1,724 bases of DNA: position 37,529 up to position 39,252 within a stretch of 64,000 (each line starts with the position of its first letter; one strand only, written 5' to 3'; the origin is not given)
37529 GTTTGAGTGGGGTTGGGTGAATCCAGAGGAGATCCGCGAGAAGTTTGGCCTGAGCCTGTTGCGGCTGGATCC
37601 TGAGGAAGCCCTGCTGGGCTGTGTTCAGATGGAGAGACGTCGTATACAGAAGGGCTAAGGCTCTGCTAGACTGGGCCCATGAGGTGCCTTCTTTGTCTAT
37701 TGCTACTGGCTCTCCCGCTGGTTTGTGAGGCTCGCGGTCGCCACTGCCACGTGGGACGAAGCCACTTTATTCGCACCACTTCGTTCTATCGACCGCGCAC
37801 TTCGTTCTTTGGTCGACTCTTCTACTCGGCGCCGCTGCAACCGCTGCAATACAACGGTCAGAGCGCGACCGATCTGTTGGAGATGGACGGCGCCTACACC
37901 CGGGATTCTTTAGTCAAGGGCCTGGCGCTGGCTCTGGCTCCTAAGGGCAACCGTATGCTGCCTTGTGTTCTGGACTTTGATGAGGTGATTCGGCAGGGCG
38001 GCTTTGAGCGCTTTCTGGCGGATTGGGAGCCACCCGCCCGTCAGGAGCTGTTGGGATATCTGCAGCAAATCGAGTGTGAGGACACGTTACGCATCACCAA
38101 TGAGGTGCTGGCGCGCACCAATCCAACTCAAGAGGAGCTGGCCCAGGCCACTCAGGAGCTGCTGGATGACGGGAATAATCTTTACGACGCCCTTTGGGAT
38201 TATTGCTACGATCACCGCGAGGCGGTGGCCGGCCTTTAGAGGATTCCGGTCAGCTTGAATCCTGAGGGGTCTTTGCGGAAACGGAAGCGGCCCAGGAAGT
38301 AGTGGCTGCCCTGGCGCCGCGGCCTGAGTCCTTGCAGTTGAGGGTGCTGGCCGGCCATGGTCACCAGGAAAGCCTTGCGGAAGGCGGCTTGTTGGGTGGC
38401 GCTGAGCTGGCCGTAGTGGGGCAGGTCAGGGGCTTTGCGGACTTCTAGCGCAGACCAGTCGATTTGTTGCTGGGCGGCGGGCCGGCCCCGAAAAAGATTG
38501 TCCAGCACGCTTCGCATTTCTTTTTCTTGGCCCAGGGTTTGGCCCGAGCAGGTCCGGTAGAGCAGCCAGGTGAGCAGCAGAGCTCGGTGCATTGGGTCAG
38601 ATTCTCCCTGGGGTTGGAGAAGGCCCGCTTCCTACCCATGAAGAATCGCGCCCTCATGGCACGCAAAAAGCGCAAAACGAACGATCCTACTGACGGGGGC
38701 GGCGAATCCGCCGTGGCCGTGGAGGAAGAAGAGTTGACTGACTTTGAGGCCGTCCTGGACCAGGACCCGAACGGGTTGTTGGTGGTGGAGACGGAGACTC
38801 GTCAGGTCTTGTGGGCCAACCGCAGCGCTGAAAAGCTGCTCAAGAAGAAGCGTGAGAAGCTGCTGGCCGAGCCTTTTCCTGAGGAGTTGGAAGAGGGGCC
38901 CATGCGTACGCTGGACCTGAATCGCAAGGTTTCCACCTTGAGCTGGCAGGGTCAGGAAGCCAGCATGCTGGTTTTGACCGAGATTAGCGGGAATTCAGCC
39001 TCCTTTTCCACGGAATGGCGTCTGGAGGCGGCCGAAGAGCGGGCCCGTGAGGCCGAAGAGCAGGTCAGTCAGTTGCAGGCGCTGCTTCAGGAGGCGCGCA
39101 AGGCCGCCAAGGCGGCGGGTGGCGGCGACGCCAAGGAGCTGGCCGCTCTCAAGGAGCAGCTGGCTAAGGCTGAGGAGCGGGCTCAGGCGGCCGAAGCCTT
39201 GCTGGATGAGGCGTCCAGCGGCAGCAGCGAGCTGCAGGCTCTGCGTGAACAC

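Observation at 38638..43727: GGDEF(degenerate)–EAL protein with a coiled-coil stalk of about 1,100 aa bearing tandem repeats, coupled to a double zf-TFIIB zinc-ribbon protein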

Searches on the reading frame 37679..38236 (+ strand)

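Call 26: search_protein_families(library=pfam, proteins=[window:37679-38236:+], max_evalue=0.01)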
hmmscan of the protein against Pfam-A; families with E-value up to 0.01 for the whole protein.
window:37679-38236:+ (186 aa): 1 family
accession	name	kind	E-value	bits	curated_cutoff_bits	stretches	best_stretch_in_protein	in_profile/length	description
PF14300.12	DMP19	-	3.2e-05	24.9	25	1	88-174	4-92/112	DMP19-like protein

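Call 89: search_protein_families(library=padloc, proteins=[window:37679-38236:+], max_evalue=0.001)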
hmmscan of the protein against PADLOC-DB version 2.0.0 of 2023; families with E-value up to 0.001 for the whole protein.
window:37679-38236:+ (186 aa): 0 families

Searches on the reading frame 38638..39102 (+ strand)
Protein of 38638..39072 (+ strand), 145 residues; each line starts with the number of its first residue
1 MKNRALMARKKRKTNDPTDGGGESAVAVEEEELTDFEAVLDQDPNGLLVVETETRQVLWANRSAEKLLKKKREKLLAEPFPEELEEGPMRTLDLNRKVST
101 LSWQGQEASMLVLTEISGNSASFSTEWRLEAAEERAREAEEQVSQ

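Call 43: search_protein_representatives(protein=window:38638-39072:+)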
Query: 145 residues. Proteins with E-value up to 0.001 (for the whole library): 29; up to 1e-10: 15; up to 1e-30: 6. The best 29 are listed.
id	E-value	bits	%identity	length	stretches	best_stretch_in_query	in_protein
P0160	3.1e-52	192.4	69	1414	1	1-144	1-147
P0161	6.0e-44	165.7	63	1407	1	7-144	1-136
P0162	7.6e-44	165.3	62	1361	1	7-144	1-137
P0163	1.8e-43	164.1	61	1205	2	7-144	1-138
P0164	1.0e-34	135.8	57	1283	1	2-142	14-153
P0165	8.7e-31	123.1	51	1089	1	7-143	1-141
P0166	8.7e-27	110.2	48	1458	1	21-144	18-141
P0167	2.0e-22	96.1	48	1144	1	33-144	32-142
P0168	9.1e-16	74.5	41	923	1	32-144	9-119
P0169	9.8e-16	74.4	42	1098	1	20-144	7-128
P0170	1.1e-15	74.2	44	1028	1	57-144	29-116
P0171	3.7e-15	72.6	40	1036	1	37-143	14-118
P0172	1.5e-13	67.4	40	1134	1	27-142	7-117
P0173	3.9e-12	62.8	37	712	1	34-144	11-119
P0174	2.2e-11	60.3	28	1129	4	31-89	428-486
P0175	1.9e-09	54.1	32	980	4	35-76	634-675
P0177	6.5e-08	49.1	34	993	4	34-81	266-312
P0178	1.4e-07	48.0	26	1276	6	29-94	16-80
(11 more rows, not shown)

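Call 45: list_cluster_members(proteins=[P0160, P0163, P0165, P0166, P0167, P0168, P0169, P0170, P0172, P0173])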
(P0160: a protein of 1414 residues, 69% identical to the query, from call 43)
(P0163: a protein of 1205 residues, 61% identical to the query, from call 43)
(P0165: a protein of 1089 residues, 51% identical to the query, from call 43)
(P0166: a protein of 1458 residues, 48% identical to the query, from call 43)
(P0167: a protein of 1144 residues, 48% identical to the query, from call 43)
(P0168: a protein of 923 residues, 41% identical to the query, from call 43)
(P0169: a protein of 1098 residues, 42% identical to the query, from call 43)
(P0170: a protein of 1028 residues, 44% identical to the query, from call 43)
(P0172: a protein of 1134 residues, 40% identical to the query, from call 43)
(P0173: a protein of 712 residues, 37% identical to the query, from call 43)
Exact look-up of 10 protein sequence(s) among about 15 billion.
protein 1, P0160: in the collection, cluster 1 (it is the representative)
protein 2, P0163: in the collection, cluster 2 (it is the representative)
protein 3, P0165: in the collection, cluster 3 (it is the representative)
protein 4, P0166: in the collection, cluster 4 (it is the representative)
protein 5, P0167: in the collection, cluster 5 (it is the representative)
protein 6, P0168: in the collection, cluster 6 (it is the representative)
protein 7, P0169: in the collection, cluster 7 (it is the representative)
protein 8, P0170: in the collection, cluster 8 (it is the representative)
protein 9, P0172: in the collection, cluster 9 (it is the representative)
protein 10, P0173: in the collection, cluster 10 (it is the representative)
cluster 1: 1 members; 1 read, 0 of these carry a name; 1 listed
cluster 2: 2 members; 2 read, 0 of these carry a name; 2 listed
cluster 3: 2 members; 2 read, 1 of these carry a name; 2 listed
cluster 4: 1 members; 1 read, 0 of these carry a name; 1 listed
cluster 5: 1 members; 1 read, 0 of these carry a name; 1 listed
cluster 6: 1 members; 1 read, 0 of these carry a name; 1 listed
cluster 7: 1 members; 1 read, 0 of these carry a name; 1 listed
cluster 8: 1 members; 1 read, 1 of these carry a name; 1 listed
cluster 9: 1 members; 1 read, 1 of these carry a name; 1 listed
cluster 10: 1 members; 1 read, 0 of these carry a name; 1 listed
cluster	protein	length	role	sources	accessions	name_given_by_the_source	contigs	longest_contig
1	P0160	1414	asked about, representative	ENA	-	-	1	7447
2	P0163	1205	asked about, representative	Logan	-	-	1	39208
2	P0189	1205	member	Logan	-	-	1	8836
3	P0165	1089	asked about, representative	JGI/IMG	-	diguanylate cyclase (GGDEF)-like protein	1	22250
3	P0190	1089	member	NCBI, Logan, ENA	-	-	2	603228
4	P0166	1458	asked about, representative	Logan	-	-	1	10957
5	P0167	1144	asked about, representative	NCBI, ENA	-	-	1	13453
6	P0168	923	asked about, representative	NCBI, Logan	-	-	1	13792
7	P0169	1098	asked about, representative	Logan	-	-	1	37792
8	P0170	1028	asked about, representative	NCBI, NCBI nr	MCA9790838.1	MAG: EAL domain-containing protein [Candidatus Eremiobacteraeota bacterium] | EAL domain-containing protein [Candidatus Eremiobacteraeota bacterium]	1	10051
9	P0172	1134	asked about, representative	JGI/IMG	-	diguanylate cyclase (GGDEF)-like protein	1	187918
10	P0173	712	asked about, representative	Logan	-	-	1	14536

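Call 56: search_protein_families(library=pfam, proteins=[P0174, P0175, P0177, P0178, P0173, P0168, P0165], max_evalue=0.001)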
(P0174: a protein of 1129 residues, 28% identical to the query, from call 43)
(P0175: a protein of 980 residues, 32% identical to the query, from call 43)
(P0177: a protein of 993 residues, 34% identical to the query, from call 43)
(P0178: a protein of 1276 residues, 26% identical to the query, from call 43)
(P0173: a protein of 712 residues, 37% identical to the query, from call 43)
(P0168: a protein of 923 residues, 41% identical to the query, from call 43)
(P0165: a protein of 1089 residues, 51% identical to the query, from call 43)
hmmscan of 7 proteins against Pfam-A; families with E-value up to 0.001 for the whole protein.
P0174 (1129 aa): 9 families
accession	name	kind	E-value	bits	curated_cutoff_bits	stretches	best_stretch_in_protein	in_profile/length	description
PF13426.13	PAS_9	-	5.3e-109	357.9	27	7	315-418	2-103/103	PAS domain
PF00989.32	PAS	-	5.7e-99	326.4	22.6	7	432-539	2-112/113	PAS fold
PF08447.18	PAS_3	-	2.3e-80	265.4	25.6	7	328-412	3-88/89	PAS fold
PF08448.16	PAS_4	-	1.7e-72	241.1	23.1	7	310-421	1-110/110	PAS fold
PF13188.13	PAS_8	-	4.8e-71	233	21.8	5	679-741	1-62/65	PAS domain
PF12860.13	PAS_7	-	4.8e-16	59.4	27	0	686-796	2-115/115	PAS fold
PF14598.12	PAS_11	-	7.4e-12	45.6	25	0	700-775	12-88/109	PAS domain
PF24820.1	Diguanyl_cycl_sensor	-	2.4e-06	27.9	28.1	0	317-367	9-59/109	Diguanylate cyclase-like sensor domain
PF08446.17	PAS_2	-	0.00062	20.9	21.4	0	695-735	21-62/107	PAS fold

P0175 (980 aa): 10 families
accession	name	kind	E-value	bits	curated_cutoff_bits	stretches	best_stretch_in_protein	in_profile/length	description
PF13426.13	PAS_9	-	1.8e-89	295.2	27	6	396-496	2-103/103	PAS domain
PF00989.32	PAS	-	6.9e-87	287.4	22.6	5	385-494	1-113/113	PAS fold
PF08448.16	PAS_4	-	3.1e-56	188.8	23.1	6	140-249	2-108/110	PAS fold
PF13188.13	PAS_8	-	2.6e-55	183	21.8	5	633-694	1-61/65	PAS domain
PF08447.18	PAS_3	-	7.3e-54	180.4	25.6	5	657-732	2-81/89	PAS fold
PF02518.31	HATPase_c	-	1.3e-15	58.2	26.4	1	886-977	3-110/111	Histidine kinase-, DNA gyrase B-, and HSP90-like ATPase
PF12860.13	PAS_7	-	4.9e-14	52.9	27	0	272-377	6-114/115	PAS fold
PF07730.19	HisKA_3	-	1.2e-09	39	24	1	773-845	1-67/68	Histidine kinase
PF14598.12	PAS_11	-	2.4e-07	31.1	25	0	542-578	24-61/109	PAS domain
PF18095.7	PAS_12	-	2.5e-06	27.6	22.6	0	652-675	65-88/153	UPF0242 C-terminal PAS-like domain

P0177 (993 aa): 13 families
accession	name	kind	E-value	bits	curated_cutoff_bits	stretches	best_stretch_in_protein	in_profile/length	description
PF13426.13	PAS_9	-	2.7e-90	297.8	27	6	518-622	1-102/103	PAS domain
PF00989.32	PAS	-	3.3e-85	282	22.6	6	629-742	1-113/113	PAS fold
PF08448.16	PAS_4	-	4.1e-59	198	23.1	6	635-747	1-110/110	PAS fold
PF13188.13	PAS_8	-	3.5e-54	179.5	21.8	5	509-561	2-55/65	PAS domain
PF24820.1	Diguanyl_cycl_sensor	-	4.3e-30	104.3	28.1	3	640-735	7-104/109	Diguanylate cyclase-like sensor domain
PF02518.31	HATPase_c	-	2.5e-28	99.2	26.4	1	880-992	2-109/111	Histidine kinase-, DNA gyrase B-, and HSP90-like ATPase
PF08447.18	PAS_3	-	2.1e-26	92.4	25.6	1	171-243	2-75/89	PAS fold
PF00512.31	HisKA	-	6.3e-22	77.9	26.9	1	765-833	1-66/66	His Kinase A (phospho-acceptor) domain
PF12860.13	PAS_7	-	2.2e-21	76.6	27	0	636-750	2-115/115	PAS fold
PF24990.1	PAS_13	-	1.7e-08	35.4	27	0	642-674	3-35/143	ERT1/acuK family PAS domain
PF18095.7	PAS_12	-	2.1e-05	24.5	22.6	0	641-676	59-94/153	UPF0242 C-terminal PAS-like domain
PF21645.3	FakA-like_M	-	0.00021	21.5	24.9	0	252-287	8-42/80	Fatty acid kinase subunit A-like, middle domain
PF23920.1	DUF7259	-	0.001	19.4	27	0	635-666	4-35/77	Domain of unknown function (DUF7259)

P0178 (1276 aa): 9 families
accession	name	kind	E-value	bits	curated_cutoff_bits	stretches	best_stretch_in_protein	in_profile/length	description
PF13188.13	PAS_8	-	1e-51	171.6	21.8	7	646-687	2-43/65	PAS domain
PF13426.13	PAS_9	-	3.7e-49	165.7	27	5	409-511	4-103/103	PAS domain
PF00989.32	PAS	-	1.1e-38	132.1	22.6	2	397-507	2-111/113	PAS fold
PF08448.16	PAS_4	-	9e-35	119.7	23.1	4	40-139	13-110/110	PAS fold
PF02518.31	HATPase_c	-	1.1e-31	110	26.4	1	1148-1255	3-109/111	Histidine kinase-, DNA gyrase B-, and HSP90-like ATPase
PF00512.31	HisKA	-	4e-10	40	26.9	1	1037-1102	2-64/66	His Kinase A (phospho-acceptor) domain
PF08447.18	PAS_3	-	1.1e-08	35.6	25.6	0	669-745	2-75/89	PAS fold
PF07976.19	Phe_hydrox_dim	-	3.8e-08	33.9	24.9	0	368-415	47-93/197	Phenol hydroxylase, C-terminal dimerisation domain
PF24820.1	Diguanyl_cycl_sensor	-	0.00038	20.8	28.1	0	527-562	3-37/109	Diguanylate cyclase-like sensor domain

P0173 (712 aa): 4 families
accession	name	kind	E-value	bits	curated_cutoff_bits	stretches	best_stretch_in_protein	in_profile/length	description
PF00563.25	EAL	-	5.8e-56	189.9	31.3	1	465-699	2-236/236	EAL domain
PF00990.26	GGDEF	-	2.1e-27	96.3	23.8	1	287-444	2-158/161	Diguanylate cyclase, GGDEF domain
PF08448.16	PAS_4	-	3.7e-05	24.4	23.1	1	17-62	1-46/110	PAS fold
PF00989.32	PAS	-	0.00018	22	22.6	0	15-54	5-44/113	PAS fold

P0168 (923 aa): 5 families
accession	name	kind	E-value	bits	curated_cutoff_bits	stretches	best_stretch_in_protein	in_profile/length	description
PF00563.25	EAL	-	7.8e-47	160.1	31.3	1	677-911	2-236/236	EAL domain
PF00990.26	GGDEF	-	4.6e-27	95.2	23.8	1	495-657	1-161/161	Diguanylate cyclase, GGDEF domain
PF00989.32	PAS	-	1.2e-06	29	22.6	1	13-69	3-59/113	PAS fold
PF00261.25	Tropomyosin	-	2.4e-06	27.6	38.6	0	179-377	46-241/242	Tropomyosin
PF08448.16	PAS_4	-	0.0005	20.7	23.1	0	18-57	2-41/110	PAS fold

P0165 (1089 aa): 3 families
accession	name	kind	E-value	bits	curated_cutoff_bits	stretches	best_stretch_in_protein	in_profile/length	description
PF00563.25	EAL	-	1.7e-59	201.5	31.3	1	839-1071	3-235/236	EAL domain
PF00990.26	GGDEF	-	3e-37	128.3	23.8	1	658-817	2-160/161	Diguanylate cyclase, GGDEF domain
PF13188.13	PAS_8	-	6e-05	23.2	21.8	1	34-74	3-39/65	PAS domain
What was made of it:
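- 38740..39012 (+): N-terminal PAS-like domain (aa 35-125). Family members pass the PAS cutoffs, and weaker hits fall in multi-PAS proteins (calls 43, 56).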

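Call 68: find_related_loci(query=A3, collection=metagenome_contigs, flank=8000)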
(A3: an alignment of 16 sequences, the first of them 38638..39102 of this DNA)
Query A3 (155 aa) in metagenome_contigs; peptide patterns used: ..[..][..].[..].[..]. (x = any residue, [..] = any of these).
107 stretches matched a pattern; 4 encode a relative of the query (tblastn E <= 1e-3); 4 distinct loci.
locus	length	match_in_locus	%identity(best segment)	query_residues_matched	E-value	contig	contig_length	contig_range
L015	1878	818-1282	79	1-155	3e-65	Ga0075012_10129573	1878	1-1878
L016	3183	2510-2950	70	3-149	4e-55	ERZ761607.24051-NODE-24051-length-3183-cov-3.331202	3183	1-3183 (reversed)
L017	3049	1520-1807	39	57-153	3e-16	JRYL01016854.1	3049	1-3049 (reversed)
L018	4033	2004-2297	33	32-131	1e-15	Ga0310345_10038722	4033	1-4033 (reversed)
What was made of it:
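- Tried and rejected: Metagenome scan with the N-terminal family profile: it returned only four short contigs, too short to show the downstream genes (call 68).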

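Call 69: find_encoding_contigs(protein=P0172, flank=6000, max_places=2)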
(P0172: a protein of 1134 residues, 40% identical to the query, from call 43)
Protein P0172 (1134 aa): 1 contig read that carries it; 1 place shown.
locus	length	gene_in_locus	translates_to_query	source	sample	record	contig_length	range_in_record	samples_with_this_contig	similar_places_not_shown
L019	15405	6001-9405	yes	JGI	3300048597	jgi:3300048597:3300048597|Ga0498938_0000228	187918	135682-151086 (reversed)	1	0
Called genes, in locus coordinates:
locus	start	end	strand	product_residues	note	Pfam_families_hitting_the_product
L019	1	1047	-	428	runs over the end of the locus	PF01966:HD, PF19276:HD_assoc_2 (weak)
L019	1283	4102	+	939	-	PF13768:VWA_3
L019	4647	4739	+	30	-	-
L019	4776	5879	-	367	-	PF02826:2-Hacid_dh_C, PF00670:AdoHcyase_NAD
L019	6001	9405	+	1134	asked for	PF00990:GGDEF, PF00563:EAL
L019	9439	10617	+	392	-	PF01676:Metalloenzyme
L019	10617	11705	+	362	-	PF00581:Rhodanese, PF01106:NifU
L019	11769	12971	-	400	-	PF00155:Aminotran_1_2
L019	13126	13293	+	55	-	-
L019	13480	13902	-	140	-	-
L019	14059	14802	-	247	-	PF00994:MoCF_biosynth, PF24102:FLAD1_M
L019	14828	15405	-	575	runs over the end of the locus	PF01019:G_glu_transpept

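Call 70: find_encoding_contigs(protein=P0165, flank=6000, max_places=2)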
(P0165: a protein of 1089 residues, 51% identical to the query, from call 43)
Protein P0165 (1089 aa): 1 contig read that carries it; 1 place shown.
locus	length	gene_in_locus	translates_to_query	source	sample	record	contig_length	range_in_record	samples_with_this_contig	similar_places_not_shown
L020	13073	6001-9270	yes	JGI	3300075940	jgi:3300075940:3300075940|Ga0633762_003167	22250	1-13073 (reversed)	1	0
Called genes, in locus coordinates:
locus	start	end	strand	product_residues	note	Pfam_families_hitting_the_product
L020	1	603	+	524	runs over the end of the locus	PF01225:Mur_ligase, PF08245:Mur_ligase_M, PF02875:Mur_ligase_C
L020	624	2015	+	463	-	PF08245:Mur_ligase_M, PF02875:Mur_ligase_C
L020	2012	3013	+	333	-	PF00953:Glycos_transf_4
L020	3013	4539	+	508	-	PF21377:MurD_N, PF21799:MurD-like_N, PF08245:Mur_ligase_M, PF02875:Mur_ligase_C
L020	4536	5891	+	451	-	PF01098:FTSW_RODA_SPOVE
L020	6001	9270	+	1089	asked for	PF24161:CCDC39, PF00990:GGDEF, PF00563:EAL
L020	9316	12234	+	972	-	-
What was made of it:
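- One family member lies in a dcw cluster after ftsW (call 70).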

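Call 71: find_encoding_contigs(protein=P0169, flank=7000, max_places=2)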
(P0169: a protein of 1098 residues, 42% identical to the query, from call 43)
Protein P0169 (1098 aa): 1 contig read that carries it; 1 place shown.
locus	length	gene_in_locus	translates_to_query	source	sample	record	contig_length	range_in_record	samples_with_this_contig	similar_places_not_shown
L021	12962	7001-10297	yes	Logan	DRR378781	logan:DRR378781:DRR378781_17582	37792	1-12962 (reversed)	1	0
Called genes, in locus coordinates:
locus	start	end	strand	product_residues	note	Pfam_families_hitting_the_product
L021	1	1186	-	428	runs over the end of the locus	PF01966:HD, PF19276:HD_assoc_2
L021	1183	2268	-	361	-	PF00491:Arginase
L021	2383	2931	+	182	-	PF13411:MerR_1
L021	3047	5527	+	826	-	-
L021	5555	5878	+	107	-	-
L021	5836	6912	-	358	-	PF02826:2-Hacid_dh_C, PF00670:AdoHcyase_NAD, PF01488:Shikimate_DH (weak), PF07991:KARI_N (weak), PF13241:NAD_binding_7 (weak)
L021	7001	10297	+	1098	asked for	PF00990:GGDEF, PF00563:EAL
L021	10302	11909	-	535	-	PF13188:PAS_8 (faint), PF00990:GGDEF, PF00563:EAL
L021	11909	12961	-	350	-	?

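Call 72: find_encoding_contigs(protein=P0163, flank=7000, max_places=2)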
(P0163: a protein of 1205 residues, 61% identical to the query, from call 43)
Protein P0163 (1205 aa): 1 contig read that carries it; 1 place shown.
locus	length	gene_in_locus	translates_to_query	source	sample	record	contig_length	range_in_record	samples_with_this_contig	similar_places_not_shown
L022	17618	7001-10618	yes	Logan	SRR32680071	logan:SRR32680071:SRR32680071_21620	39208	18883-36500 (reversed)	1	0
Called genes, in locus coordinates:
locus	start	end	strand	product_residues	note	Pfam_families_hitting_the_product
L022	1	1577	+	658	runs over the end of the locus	PF00133:tRNA-synt_1, PF01406:tRNA-synt_1e (weak), PF09334:tRNA-synt_1g, PF00133:tRNA-synt_1, PF08264:Anticodon_1, PF01588:tRNA_bind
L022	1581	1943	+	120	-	-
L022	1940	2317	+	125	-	-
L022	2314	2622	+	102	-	PF13181:TPR_8 (faint), PF13414:TPR_11 (faint), PF00515:TPR_1 (faint), PF07719:TPR_2 (faint), PF13424:TPR_12 (faint), PF13431:TPR_17 (weak)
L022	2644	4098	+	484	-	PF03446:NAD_binding_2, PF00393:6PGD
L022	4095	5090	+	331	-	-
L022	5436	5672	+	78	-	-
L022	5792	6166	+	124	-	-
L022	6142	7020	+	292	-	-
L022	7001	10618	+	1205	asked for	PF00990:GGDEF, PF00563:EAL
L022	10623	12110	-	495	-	PF00990:GGDEF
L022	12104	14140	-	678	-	PF05649:Peptidase_M13_N, PF01431:Peptidase_M13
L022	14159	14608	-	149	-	-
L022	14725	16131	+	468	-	PF00206:Lyase_1, PF10415:FumaraseC_C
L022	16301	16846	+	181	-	PF02085:Cytochrom_CIII (faint), PF14537:Cytochrom_c3_2 (faint), PF14522:Cytochrome_C7 (weak)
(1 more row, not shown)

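Call 73: find_encoding_contigs(protein=P0173, flank=7000, max_places=2)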
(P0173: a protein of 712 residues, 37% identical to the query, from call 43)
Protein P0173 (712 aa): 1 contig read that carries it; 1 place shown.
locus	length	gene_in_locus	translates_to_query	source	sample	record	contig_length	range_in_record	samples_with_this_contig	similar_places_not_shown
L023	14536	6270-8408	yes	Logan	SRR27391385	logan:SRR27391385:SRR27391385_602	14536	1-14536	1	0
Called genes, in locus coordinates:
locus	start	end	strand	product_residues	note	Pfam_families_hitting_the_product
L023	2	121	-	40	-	?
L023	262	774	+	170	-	PF22769:DCD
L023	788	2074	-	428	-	PF01966:HD, PF19276:HD_assoc_2 (weak)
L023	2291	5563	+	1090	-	PF13768:VWA_3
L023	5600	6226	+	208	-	-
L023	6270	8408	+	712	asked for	PF00990:GGDEF, PF00563:EAL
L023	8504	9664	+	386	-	PF01676:Metalloenzyme, PF01663:Phosphodiest (weak)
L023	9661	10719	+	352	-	PF00581:Rhodanese, PF01106:NifU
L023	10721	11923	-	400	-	PF00155:Aminotran_1_2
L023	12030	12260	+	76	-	-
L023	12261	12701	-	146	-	-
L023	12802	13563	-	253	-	PF17746:SfsA_N, PF03749:SfsA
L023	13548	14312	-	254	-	PF00994:MoCF_biosynth, PF24102:FLAD1_M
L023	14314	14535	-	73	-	?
